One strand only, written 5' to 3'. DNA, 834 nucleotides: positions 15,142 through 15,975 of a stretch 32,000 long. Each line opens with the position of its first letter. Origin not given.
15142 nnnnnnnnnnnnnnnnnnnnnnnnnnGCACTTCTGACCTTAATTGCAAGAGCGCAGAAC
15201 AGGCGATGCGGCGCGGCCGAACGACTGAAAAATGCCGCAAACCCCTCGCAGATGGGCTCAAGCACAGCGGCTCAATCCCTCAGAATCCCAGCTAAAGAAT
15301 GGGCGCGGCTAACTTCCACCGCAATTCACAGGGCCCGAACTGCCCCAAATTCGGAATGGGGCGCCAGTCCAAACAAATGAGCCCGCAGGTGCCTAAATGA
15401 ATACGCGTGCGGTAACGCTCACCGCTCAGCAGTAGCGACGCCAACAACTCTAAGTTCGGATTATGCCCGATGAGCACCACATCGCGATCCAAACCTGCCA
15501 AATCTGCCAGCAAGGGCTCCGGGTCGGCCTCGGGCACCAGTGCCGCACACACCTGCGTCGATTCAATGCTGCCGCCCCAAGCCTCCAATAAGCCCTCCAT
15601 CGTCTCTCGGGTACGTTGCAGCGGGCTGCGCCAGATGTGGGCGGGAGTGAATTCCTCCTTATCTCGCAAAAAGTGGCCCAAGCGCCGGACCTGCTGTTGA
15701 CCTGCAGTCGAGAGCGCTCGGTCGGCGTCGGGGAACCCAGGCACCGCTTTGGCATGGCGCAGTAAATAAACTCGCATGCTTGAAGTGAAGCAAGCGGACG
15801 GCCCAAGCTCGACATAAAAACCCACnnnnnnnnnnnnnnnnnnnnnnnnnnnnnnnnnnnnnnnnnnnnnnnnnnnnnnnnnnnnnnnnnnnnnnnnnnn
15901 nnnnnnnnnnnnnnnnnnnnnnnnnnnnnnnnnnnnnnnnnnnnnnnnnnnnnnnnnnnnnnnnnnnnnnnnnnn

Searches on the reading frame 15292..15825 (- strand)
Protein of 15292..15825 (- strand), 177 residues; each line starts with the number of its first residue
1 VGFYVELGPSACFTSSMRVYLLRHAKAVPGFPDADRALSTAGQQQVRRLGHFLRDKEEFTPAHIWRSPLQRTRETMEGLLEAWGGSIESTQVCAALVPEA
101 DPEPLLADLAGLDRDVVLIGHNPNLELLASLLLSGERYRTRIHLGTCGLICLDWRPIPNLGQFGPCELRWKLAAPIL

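Call 5: search_protein_families(library=pfam, proteins=[window:15292-15825:-])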
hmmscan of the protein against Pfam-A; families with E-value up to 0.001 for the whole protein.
window:15292-15825:- (177 aa): 1 family
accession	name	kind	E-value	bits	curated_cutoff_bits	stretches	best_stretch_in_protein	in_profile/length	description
PF00300.27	His_Phos_1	-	1.4e-09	38.4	21.7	1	19-89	1-73/194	Histidine phosphatase superfamily (branch 1)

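Call 31: search_protein_families(library=ncbifam, proteins=[window:15292-15777:-], max_evalue=0.01)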
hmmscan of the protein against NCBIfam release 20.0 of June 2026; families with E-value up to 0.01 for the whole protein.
window:15292-15777:- (161 aa): 3 families
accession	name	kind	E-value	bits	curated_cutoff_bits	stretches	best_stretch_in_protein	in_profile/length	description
TIGR00249.1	sixA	equivalog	2.4e-16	59.9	74.5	1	1-138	1-140/154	phosphohistidine phosphatase SixA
TIGR03162.1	ribazole_cobC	equivalog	0.0015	18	162.9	1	3-66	1-65/176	alpha-ribazole phosphatase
NF005567.0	PRK07238.1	equivalog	0.0017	17.8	326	1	18-69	200-249/378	bifunctional RNase H/acid phosphatase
